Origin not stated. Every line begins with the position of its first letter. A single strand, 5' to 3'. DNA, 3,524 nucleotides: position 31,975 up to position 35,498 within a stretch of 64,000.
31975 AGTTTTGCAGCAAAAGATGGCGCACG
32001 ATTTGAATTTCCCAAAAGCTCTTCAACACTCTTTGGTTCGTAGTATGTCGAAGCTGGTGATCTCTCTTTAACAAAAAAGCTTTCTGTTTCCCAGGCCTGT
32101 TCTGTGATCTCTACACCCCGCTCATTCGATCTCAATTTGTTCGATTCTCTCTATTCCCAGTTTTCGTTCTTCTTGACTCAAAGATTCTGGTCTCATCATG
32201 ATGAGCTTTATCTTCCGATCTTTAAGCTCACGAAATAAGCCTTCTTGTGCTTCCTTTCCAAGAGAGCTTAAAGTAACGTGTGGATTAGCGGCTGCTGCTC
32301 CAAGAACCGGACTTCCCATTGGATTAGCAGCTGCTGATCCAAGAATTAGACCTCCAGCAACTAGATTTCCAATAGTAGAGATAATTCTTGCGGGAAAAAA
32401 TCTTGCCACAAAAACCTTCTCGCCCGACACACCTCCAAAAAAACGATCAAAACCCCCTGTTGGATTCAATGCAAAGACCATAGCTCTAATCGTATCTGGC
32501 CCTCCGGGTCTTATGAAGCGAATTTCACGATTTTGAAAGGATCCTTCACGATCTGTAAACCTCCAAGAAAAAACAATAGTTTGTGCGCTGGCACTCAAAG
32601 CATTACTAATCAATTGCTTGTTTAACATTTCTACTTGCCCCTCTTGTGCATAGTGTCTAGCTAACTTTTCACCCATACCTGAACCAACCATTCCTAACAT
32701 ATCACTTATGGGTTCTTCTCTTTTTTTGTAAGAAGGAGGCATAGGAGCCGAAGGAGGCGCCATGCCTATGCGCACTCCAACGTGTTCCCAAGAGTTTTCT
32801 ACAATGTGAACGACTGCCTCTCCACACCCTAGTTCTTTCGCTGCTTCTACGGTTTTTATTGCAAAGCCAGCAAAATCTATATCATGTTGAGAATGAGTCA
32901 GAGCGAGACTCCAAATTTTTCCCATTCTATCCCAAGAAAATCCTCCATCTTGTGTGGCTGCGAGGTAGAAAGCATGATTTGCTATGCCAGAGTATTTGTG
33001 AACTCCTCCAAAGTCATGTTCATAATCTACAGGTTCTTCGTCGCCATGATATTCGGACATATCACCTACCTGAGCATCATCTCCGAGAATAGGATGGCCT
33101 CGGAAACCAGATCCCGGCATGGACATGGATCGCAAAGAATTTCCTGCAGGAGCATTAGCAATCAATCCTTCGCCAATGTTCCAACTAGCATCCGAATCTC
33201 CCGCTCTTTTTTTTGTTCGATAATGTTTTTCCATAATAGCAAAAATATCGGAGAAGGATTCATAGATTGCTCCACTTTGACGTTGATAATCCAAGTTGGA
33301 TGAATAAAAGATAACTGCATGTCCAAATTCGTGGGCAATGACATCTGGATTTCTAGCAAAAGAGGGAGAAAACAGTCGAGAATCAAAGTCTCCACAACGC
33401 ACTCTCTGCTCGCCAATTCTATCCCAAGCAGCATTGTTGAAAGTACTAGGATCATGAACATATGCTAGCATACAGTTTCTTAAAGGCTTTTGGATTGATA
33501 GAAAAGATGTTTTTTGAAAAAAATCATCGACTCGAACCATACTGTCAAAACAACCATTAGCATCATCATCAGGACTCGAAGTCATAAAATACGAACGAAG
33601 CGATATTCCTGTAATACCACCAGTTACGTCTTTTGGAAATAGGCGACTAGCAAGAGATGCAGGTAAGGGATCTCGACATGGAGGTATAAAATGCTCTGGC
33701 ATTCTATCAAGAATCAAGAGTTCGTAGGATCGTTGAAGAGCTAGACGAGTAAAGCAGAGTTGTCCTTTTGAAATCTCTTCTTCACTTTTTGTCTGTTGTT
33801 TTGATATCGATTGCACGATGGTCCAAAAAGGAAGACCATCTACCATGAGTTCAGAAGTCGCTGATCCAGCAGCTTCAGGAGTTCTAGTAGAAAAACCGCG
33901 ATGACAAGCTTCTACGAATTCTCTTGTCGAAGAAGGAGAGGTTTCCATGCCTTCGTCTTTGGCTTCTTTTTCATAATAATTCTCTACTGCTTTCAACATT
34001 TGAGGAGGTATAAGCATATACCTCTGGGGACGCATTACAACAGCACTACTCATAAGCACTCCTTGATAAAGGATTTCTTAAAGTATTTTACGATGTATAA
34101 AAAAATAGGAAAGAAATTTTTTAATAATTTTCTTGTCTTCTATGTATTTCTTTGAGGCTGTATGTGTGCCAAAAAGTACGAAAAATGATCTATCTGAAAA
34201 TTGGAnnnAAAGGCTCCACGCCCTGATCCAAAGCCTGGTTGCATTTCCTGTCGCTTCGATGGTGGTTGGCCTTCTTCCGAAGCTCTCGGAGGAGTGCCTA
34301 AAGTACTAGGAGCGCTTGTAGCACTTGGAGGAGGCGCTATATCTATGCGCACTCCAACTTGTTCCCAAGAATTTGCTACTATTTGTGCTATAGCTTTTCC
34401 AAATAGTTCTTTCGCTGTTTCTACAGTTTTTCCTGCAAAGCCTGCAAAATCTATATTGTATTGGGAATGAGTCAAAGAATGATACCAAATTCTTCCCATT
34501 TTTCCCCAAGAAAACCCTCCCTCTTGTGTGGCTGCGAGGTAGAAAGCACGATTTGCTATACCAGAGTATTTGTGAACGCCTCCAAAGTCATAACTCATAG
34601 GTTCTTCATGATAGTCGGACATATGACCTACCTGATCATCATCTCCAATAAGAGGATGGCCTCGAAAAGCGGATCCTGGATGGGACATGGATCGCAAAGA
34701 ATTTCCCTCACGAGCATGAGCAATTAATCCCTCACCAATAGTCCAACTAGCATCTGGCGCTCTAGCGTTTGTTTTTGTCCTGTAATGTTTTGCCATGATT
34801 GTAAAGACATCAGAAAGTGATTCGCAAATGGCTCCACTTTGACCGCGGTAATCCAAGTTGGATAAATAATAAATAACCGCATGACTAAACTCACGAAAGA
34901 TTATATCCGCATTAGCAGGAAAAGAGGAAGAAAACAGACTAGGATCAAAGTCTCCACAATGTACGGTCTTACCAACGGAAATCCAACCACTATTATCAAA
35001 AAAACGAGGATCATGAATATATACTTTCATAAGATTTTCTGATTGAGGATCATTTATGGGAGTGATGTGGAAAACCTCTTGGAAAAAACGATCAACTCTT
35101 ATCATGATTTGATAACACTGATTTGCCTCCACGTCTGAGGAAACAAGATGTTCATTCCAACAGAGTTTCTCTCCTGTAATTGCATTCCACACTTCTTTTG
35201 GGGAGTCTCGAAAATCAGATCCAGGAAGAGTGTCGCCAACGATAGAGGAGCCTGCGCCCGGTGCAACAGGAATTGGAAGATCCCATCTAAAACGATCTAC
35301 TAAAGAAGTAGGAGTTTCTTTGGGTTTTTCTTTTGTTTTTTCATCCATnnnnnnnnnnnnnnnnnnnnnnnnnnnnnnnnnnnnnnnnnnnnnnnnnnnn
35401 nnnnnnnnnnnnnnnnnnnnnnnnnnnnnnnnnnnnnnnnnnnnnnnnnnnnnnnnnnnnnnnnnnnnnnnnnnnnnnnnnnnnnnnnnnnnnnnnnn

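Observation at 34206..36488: One 760-aa gene fuses an intact M4 domain to a second M4 domain with a broken zinc site (HEIGH then REFSH)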

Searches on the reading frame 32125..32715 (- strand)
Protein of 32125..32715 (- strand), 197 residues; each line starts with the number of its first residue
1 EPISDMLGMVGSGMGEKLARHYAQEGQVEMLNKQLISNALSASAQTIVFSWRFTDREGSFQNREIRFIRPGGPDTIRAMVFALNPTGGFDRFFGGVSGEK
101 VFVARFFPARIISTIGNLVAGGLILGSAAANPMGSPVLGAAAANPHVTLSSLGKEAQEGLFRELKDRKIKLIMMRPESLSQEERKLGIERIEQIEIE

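Call 31: search_protein_families(library=pfam, proteins=[window:32125-32715:-], max_evalue=10)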
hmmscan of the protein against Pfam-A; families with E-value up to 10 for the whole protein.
seq(197 aa): 1 family
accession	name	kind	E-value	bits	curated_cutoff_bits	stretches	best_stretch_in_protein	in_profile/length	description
PF05372.16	Delta_lysin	-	0.15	11.8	25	1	111-119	5-13/25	Delta lysin family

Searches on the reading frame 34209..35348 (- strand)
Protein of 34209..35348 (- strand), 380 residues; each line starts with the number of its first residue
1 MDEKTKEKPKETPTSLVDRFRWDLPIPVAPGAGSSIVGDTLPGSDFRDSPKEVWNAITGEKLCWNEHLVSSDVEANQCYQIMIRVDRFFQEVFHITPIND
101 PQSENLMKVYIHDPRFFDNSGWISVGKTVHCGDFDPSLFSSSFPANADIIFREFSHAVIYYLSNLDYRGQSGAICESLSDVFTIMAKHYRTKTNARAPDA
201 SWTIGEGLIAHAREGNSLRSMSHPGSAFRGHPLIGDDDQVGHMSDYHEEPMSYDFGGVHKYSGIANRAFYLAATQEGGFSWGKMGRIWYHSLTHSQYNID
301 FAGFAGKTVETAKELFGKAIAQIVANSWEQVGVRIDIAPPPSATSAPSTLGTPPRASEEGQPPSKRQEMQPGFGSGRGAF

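Call 43: predict_structure(alignment_id=A1)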
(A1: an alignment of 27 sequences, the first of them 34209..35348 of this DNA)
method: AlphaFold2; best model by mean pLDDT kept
length: 380 residues; sequences in the alignment: 27
mean_pLDDT: 83.1   pTM: 0.80
mean pLDDT of the five models: 83.1, 82.7, 82.6, 82.2, 81.5
residues with pLDDT >= 90: 280; 70-90: 13; 50-70: 6; < 50: 81
segments of 3 or more residues with pLDDT < 50: 1-43, 343-380
pLDDT, mean of each block of 10 residues (from residue 1): 38 37 40 42 72 98 96 98 97 95 96 97 95 97 98 97 93 98 98 97 97 97 98 97 95 90 99 97 97 95 97 97 98 81 45 34 35 31
secondary structure, 60 per line:
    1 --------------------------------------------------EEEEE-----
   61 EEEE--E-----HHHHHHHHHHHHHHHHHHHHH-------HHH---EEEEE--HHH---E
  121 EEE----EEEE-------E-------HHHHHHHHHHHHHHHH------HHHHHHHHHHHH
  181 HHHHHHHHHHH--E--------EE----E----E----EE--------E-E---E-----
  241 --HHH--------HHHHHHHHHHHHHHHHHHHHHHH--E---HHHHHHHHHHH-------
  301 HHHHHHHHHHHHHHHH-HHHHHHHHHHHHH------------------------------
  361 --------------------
elements in order: E51-55 E61-64 H73-93 E107-111 E120-123 E128-131 H147-162 H169-191 H254-276 H283-293 H301-316 H318-330

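Call 49: find_related_loci(query=A2, collection=genome_contigs, flank=10000)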
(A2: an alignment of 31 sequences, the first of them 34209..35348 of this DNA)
Query A2 (380 aa) in genome_contigs; peptide patterns used: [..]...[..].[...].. (x = any residue, [..] = any of these).
600 stretches matched a pattern (row limit reached: there are more); 595 encode a relative of the query (tblastn E <= 1e-3); the best 80 are kept; 80 distinct loci.
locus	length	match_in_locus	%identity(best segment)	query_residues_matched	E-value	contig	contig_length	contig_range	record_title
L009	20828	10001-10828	43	72-351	1e-65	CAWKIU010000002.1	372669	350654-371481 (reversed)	MAG: uncultured Alphaproteobacteria bacterium isolate MFD04780.bin.1.202 genome assembly, contig: contig_13090, whole ge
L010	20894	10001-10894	35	41-334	2e-52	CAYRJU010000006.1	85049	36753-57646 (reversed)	MAG TPA_asm: uncultured bacterium isolate SRP200132_co2_350 genome assembly, contig: NODE_103_length_85049_cov_15.774172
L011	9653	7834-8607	39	69-333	3e-47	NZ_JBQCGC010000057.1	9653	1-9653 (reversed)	MAG: Amnibacterium sp. isolate bin237 k141_3124430, whole genome shotgun sequence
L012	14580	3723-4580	38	70-368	3e-47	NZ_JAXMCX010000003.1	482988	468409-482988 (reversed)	MAG: Methylocystis sp. isolate STL-PRO21 C1.45.fa-3, whole genome shotgun sequence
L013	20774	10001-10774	40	72-335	4e-47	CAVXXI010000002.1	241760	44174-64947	MAG: uncultured Actinomycetota bacterium isolate MFD01213.bin.2.94 genome assembly, contig: contig_34579, whole genome s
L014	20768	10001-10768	41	71-333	7e-47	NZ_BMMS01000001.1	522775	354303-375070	Wenjunlia tyrosinilytica strain CGMCC 4.7201 sequence001, whole genome shotgun sequence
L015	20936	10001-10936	35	25-350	7e-46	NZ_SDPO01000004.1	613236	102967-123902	Agromyces fucosus strain CCUG 35506 Scaffold4, whole genome shotgun sequence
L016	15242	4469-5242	42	70-333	1e-45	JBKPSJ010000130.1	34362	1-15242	MAG: Actinomycetota bacterium isolate GS_EKS_MAG_00025 GS_EKS_000000717738, whole genome shotgun sequence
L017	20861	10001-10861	38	70-362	3e-45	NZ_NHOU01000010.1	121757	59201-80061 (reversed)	Salinicola salarius strain 1A01339 scaffold10, whole genome shotgun sequence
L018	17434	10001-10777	39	69-333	3e-45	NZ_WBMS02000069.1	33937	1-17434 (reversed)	Actinomadura physcomitrii strain LD22 Scaffold69, whole genome shotgun sequence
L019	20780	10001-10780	35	72-337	6e-45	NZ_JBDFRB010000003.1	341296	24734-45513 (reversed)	Sinomonas halotolerans strain CCTCC AB2014300 Scaffold3, whole genome shotgun sequence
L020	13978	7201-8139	38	39-355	9e-51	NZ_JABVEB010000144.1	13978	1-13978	Actinomadura sp. HBU206391 contig144, whole genome shotgun sequence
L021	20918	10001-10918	36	71-372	1e-44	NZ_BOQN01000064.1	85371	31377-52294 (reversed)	Paractinoplanes toevensis strain NBRC 105298 sequence064, whole genome shotgun sequence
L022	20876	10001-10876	38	70-368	8e-45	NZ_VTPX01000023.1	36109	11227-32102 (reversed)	Salinicola corii strain L3 Scaffold23_1, whole genome shotgun sequence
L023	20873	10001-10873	36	25-333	3e-44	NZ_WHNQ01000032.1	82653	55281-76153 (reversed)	Paraburkholderia atlantica strain CNPSo 3155 scaffold_31, whole genome shotgun sequence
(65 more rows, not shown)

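Call 50: fold_search(model_id=the predicted structure, library=pdb)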
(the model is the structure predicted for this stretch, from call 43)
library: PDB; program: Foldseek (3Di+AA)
matches with E <= 10: 55; with E <= 0.001: 30
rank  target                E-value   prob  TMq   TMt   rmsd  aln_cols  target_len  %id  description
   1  2vqx                  4.1e-24  1.00  0.68  0.80   2.5       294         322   35  Precursor of Protealysin, Metalloproteinase from Serratia proteamaculans. (released 2009-05-26)
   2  1bqb                  9.7e-18  1.00  0.61  0.76   3.1       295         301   27  AUREOLYSIN, STAPHYLOCOCCUS AUREUS METALLOPROTEINASE (released 1999-01-13)
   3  7skl_A                4.9e-17  1.00  0.60  0.75   3.3       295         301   27  Complex between S. aureus aureolysin and IMPI mutant I57I (released 2022-01-26)
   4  1esp                  3.2e-16  1.00  0.61  0.73   4.3       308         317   25  NEUTRAL PROTEASE MUTANT E144S (released 1995-12-07)
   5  7skm_C                3.4e-16  1.00  0.59  0.74   3.8       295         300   26  Complex between S. aureus aureolysin and wt IMPI. (released 2022-01-26)
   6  4ow3                  4.5e-16  1.00  0.62  0.74   3.3       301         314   24  Thermolysin structure determined by free-electron laser (released 2014-03-12)
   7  1npc                  6.7e-16  1.00  0.61  0.72   4.4       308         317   25  THE STRUCTURE OF NEUTRAL PROTEASE FROM BACILLUS CEREUS AT 0.2-NM RESOLUTION (released 1993-10-31)
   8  4tnl                  8.3e-16  1.00  0.61  0.72   3.8       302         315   25  1.8 A resolution room temperature structure of Thermolysin recorded using an XFEL (released 2014-07-09)
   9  1kei                  8.8e-16  1.00  0.61  0.72   3.6       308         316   24  Thermolysin (substrate-free) (released 2002-11-16)
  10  5fxn                  2.3e-15  1.00  0.62  0.74   3.6       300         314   24  Structure of thermolysin solved by SAD from data collected by Direct Data Collection (DDC) using the ESRF RoboDiff gonio (released 2016-03-16)
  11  4ger_A                3.5e-15  1.00  0.61  0.76   3.3       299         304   26  Crystal structure of Gentlyase, the neutral metalloprotease of Paenibacillus polymyxa (released 2013-01-02)
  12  4tln                  9.1e-15  1.00  0.60  0.72   4.1       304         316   24  BINDING OF HYDROXAMIC ACID INHIBITORS TO CRYSTALLINE THERMOLYSIN SUGGESTS A PENTACOORDINATE ZINC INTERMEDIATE IN CATALYS (released 1982-05-26)
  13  3nqx                  1.3e-13  1.00  0.59  0.75   3.9       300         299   17  Crystal structure of vibriolysin MCP-02 mature enzyme, a zinc metalloprotease from M4 family (released 2010-10-06)
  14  8cr7_A                3.4e-13  1.00  0.59  0.74   4.3       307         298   20  Crystal structure of recombinant LasB from Pseudomonas aeruginosa PA7 (released 2023-07-05)
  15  3nqz_B                5.9e-13  1.00  0.61  0.74   4.8       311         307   17  Crystal structure of the autoprocessed Vibriolysin MCP-02 with E369A mutation (released 2010-10-06)
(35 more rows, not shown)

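Call 70: find_related_loci(query=A4, collection=metagenome_contigs, flank=8000)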
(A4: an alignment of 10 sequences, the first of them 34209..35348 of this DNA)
Query A4 (380 aa) in metagenome_contigs; peptide patterns used: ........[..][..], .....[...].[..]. (x = any residue, [..] = any of these).
543 stretches matched a pattern; 486 encode a relative of the query (tblastn E <= 1e-3); the best 80 are kept; 80 distinct loci.
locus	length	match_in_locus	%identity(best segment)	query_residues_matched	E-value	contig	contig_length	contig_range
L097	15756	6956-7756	37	72-344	1e-39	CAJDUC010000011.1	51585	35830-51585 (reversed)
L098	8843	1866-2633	39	70-333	1e-39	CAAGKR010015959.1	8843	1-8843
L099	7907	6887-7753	36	70-358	1e-39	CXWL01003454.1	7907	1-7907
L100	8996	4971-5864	34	35-338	3e-38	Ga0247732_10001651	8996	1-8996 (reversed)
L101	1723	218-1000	37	72-338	1e-38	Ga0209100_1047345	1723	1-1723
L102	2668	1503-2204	37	71-312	5e-37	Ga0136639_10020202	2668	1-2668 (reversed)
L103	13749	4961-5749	35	70-333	3e-36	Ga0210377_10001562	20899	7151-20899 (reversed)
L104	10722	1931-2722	34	72-336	5e-35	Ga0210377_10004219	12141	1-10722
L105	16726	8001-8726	32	78-333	3e-28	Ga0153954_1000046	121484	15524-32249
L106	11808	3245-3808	34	115-318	4e-18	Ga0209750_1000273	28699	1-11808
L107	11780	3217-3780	34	115-318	4e-18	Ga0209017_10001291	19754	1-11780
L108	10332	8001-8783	27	48-333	4e-18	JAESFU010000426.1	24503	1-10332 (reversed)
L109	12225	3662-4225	34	115-318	4e-18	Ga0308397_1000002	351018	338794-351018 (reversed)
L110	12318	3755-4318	34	115-318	4e-18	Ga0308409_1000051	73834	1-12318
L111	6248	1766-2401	32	70-294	4e-18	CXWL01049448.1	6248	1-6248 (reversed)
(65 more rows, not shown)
